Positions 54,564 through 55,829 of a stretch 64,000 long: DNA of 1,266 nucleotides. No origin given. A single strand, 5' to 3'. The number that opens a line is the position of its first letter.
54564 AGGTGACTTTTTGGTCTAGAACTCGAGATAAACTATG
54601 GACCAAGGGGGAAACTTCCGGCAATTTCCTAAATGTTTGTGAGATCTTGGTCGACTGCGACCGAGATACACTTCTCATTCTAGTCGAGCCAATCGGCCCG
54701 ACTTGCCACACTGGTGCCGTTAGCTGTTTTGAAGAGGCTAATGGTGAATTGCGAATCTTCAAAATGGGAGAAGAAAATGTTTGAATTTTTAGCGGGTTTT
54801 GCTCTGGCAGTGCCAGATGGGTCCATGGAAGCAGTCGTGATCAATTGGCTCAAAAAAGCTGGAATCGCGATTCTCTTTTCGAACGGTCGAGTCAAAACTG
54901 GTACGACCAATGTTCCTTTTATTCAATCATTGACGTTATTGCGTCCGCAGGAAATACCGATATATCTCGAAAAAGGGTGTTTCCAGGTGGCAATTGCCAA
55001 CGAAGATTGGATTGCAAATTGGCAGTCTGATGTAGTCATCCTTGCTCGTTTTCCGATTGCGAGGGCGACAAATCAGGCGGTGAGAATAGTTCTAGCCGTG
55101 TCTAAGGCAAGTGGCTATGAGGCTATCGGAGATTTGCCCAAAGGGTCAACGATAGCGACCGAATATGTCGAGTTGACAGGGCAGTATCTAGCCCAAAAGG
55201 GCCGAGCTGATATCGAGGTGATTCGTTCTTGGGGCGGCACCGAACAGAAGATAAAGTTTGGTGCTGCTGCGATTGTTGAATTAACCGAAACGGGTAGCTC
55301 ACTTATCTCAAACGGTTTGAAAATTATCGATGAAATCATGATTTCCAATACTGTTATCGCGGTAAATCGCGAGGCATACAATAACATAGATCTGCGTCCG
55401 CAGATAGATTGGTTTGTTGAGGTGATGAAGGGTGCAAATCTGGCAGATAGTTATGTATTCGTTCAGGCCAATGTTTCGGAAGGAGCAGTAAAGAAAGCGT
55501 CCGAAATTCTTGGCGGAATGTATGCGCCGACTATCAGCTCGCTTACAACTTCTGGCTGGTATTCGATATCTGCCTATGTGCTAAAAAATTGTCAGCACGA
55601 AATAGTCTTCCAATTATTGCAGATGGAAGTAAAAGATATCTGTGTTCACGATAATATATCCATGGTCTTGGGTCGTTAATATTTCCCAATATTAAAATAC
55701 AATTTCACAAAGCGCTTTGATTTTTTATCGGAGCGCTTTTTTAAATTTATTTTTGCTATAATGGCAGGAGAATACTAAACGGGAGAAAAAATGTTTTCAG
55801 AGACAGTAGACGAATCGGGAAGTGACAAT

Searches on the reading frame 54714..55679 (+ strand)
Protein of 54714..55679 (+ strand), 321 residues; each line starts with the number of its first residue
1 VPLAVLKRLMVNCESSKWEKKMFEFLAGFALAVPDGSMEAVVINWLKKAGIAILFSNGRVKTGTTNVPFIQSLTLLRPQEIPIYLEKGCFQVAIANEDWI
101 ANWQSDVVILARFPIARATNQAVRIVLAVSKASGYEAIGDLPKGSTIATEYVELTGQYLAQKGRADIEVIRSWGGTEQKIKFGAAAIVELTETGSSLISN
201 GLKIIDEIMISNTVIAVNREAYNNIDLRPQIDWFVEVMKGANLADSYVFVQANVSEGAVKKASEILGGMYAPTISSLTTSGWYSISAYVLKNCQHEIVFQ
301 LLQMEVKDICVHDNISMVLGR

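Call 56: search_protein_families(library=pfam, proteins=[window:54714-55679:+], max_evalue=0.00001)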
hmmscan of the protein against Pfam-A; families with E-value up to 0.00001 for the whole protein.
window:54714-55679:+ (321 aa): 2 families
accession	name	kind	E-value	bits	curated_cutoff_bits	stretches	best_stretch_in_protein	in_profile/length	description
PF01634.23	HisG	-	3.7e-30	105.4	25.5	1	77-236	1-154/158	ATP phosphoribosyltransferase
PF08029.16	HisG_C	-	1.9e-12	47.6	23.5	1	244-311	1-68/73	HisG, C-terminal domain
